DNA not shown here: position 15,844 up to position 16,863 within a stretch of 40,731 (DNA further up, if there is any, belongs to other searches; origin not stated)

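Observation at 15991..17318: HIRAN-domain / zinc-ribbon gene translationally coupled to the CI-type repressor: candidate lysogen-expressed defence or exclusion module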

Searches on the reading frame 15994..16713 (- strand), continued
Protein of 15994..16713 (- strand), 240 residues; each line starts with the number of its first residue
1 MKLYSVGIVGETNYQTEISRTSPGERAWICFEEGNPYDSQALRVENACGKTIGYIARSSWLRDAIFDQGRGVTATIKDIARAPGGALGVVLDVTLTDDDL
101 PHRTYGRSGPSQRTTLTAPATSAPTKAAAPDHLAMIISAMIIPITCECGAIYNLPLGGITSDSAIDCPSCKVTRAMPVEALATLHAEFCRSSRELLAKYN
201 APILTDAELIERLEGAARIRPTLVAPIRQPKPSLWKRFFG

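Call 45: find_related_loci(query=A3, collection=metagenome_contigs, flank=5000)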
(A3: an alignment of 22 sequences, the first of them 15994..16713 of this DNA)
Query A3 (240 aa) in metagenome_contigs; peptide patterns used: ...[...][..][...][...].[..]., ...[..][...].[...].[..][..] (x = any residue, [..] = any of these).
137 stretches matched a pattern; 7 encode a relative of the query (tblastn E <= 1e-3); 7 distinct loci.
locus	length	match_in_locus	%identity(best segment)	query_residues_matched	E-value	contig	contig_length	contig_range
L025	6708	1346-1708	50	2-129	8e-32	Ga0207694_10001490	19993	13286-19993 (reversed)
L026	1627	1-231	60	29-105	3e-28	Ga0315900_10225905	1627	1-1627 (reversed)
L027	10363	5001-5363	50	2-129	8e-32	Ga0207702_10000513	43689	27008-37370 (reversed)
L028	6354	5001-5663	40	1-222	1e-44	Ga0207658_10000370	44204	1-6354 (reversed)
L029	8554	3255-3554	44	4-105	5e-21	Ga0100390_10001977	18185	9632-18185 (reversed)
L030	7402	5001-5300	44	4-105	5e-21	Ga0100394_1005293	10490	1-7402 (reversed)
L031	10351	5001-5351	35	2-121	9e-15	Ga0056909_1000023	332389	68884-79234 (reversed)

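Call 51: search_solved_structures(query=A3, max_evalue=0.01, show_alignments=2)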
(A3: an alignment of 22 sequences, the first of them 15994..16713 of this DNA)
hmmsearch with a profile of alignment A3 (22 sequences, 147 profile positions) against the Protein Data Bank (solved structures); distinct sequences matched with E-value up to 0.01: 6.
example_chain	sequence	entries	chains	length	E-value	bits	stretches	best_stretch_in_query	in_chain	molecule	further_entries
3k2y_A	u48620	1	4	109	7.9e-06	28.8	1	12-65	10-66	uncharacterized protein lp_0118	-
4xzf_A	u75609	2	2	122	0.00015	24.7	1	29-64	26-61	Helicase-like transcription factor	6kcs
2mzn_A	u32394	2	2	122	0.00017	24.5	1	29-64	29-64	Helicase-like transcription factor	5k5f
5bnh_A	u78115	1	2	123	0.00018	24.4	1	29-64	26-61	Helicase-like transcription factor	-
4s0n_A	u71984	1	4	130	0.0002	24.3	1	29-64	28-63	Helicase-like transcription factor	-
4xzg_A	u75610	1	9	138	0.00021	24.2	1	29-64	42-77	Helicase-like transcription factor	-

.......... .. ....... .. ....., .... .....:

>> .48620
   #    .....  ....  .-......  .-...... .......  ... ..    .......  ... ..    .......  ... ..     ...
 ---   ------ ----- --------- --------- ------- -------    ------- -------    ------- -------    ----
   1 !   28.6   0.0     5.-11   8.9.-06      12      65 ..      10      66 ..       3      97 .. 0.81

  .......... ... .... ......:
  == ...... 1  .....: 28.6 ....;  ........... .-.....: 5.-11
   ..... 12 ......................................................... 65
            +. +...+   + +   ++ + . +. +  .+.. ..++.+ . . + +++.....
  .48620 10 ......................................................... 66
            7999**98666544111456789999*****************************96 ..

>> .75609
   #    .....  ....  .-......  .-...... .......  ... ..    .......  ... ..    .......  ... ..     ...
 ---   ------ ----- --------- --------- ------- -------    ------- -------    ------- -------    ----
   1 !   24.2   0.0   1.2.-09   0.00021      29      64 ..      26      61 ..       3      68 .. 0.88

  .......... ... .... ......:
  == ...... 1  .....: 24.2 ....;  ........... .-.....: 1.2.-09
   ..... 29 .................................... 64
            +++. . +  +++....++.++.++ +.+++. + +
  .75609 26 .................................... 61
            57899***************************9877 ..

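Call 57: fold_search(model_id=the predicted structure, library=viral)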
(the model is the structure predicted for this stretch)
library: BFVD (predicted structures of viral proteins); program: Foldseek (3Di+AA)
matches with E <= 10: 644; with E <= 0.001: 7
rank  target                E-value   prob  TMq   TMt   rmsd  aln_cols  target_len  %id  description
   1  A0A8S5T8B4            4.1e-07  1.00  0.34  0.21  21.9       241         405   20  ATP dependent helicase [Podoviridae sp. ctU557]
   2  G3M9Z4                2.5e-06  1.00  0.35  0.68   2.9       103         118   19  Gp253 [Bacillus phage G]
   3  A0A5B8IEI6            2.2e-05  1.00  0.31  0.56   4.9       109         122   16  HIRAN domain protein [Mimiviridae sp. ChoanoV1]
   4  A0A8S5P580            4.7e-05  1.00  0.34  0.19   3.6       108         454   19  DNA polymerase III subunit alpha [Siphoviridae sp. ct3yx7]
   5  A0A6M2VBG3            1.0e-04  1.00  0.33  0.48   2.4        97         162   21  (no name in the UniProt tables at hand)
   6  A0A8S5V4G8            1.4e-04  1.00  0.31  0.25   3.4       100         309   23  HIRAN domain [Myoviridae sp. ctKkB1]
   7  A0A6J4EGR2            4.4e-04  1.00  0.32  0.55   3.8       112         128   17  (no name in the UniProt tables at hand)
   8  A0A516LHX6            1.7e-03  1.00  0.27  0.53   4.6       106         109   22  (no name in the UniProt tables at hand)
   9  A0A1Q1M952            2.6e-02  0.12  0.12  0.06  20.2       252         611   13  Replicase [Agaricus bisporus virus 16]
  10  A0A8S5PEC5            3.4e-02  0.97  0.28  0.33   5.3       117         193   15  Glycine rich protein family [Siphoviridae sp. ct0UO21]
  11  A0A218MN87            3.9e-02  0.14  0.11  0.10  16.3       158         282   12  Uncharacterized protein [uncultured virus]
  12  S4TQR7                7.3e-02  0.35  0.13  0.22  13.5        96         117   11  Uncharacterized protein (Fragment) [Salmonella phage FSL SP-019]
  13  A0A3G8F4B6            8.6e-02  0.21  0.11  0.23  11.5        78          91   14  (no name in the UniProt tables at hand)
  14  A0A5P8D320            1.1e-01  0.04  0.10  0.13  21.7       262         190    7  (no name in the UniProt tables at hand)
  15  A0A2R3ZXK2            1.4e-01  0.15  0.13  0.22  16.1       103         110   16  Uncharacterized protein [Staphylococcus phage phiSA_BS2]
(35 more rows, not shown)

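Call 75: search_protein_families(library=pfam, proteins=[L013:3351-3974:+, L013:4024-4530:+, L013:4576-4872:+, L024:4322-4915:+, L022:4645-4986:+, L023:5001-5771:+, L013:2674-3360:+], max_evalue=0.01)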
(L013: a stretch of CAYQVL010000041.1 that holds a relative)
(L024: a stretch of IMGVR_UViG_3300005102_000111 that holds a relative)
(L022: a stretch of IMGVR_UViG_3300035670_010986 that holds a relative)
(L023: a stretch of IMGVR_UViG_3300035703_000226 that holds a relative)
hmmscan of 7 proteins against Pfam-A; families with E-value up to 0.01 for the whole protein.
L013:3351-3974:+ (207 aa): 1 family
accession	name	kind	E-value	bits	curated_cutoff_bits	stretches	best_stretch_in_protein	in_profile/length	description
PF11159.13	DUF2939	-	5.3e-26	91.3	24.8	1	31-124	1-93/93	Protein of unknown function (DUF2939)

L013:4024-4530:+ (168 aa): 0 families

L013:4576-4872:+ (98 aa): 0 families

L024:4322-4915:+ (197 aa): 2 families
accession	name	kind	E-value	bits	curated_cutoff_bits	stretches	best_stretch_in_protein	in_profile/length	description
PF10571.15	UPF0547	-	1.2e-09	38.6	29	1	9-32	1-24/26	Uncharacterised protein family UPF0547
PF18912.6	DZR_2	-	0.0054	17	27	0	4-35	17-49/56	Double zinc ribbon domain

L022:4645-4986:+ (113 aa): 1 family
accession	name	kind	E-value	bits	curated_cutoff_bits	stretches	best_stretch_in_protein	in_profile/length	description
PF00565.23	SNase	-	5.9e-07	30.4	21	1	30-109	1-77/107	Staphylococcal nuclease homologue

L023:5001-5771:+ (256 aa): 1 family
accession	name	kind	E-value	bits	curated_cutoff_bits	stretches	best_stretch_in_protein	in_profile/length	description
PF08797.16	HIRAN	-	5e-08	33.1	24.7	1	14-69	14-69/96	HIRAN domain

L013:2674-3360:+ (228 aa): 5 families
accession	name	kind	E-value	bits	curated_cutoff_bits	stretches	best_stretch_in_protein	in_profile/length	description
PF00717.28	Peptidase_S24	-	3.4e-13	49.7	23.3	1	99-222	7-116/116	Peptidase S24-like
PF01381.28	HTH_3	-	4.4e-05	23.9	23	1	12-62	5-55/55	Helix-turn-helix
PF13560.12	HTH_31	-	0.00076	20.2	27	1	5-60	2-59/64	Helix-turn-helix domain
PF13443.12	HTH_26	-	0.0012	19.4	22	1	11-60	4-55/63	Cro/C1-type HTH DNA-binding domain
PF10502.14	Peptidase_S26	-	0.0086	16.5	22.9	0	139-188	29-83/168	Signal peptidase, peptidase S26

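Call 85: find_encoding_contigs(protein=P0014, flank=4000, max_places=2)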
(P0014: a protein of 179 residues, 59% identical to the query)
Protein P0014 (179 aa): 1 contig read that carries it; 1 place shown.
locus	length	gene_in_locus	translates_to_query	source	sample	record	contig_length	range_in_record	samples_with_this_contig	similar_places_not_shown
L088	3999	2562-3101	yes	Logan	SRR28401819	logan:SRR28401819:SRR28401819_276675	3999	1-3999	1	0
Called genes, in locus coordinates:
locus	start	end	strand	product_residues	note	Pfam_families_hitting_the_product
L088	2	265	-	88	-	?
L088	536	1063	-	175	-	-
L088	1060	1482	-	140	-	-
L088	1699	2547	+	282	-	PF13560:HTH_31 (weak), PF01381:HTH_3, PF00717:Peptidase_S24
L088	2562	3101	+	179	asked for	-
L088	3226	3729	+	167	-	-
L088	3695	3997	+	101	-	?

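Call 86: find_encoding_contigs(protein=P0022, flank=4000, max_places=2)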
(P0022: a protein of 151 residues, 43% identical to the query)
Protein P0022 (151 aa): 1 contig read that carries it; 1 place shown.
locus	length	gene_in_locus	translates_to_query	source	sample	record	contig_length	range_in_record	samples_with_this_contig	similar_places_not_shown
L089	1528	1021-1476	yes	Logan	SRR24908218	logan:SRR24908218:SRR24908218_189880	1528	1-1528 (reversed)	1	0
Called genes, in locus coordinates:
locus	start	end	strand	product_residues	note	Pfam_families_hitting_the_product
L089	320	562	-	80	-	-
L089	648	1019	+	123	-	PF01381:HTH_3 (weak)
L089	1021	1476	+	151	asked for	PF08797:HIRAN (weak)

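Call 87: find_encoding_contigs(protein=P0010, flank=4000, max_places=2)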
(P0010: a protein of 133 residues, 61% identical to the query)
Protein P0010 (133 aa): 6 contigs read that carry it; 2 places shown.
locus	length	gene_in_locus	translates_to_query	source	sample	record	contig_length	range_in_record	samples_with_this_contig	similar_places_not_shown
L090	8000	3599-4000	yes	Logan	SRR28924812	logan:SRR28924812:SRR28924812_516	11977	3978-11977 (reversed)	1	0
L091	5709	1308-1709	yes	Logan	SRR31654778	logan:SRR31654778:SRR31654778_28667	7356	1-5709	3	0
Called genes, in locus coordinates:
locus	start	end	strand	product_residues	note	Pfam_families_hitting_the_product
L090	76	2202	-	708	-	PF00145:DNA_methylase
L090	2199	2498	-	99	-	-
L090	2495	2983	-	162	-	-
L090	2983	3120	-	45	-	-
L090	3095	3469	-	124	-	-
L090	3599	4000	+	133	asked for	PF08797:HIRAN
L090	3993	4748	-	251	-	PF00717:Peptidase_S24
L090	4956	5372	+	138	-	-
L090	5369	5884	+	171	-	PF06892:Phage_CP76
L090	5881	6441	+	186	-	-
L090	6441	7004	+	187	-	PF01726:LexA_DNA_bind (weak)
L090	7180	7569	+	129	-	-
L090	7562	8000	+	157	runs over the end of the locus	-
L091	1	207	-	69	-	?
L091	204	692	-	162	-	-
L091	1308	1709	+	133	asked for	PF08797:HIRAN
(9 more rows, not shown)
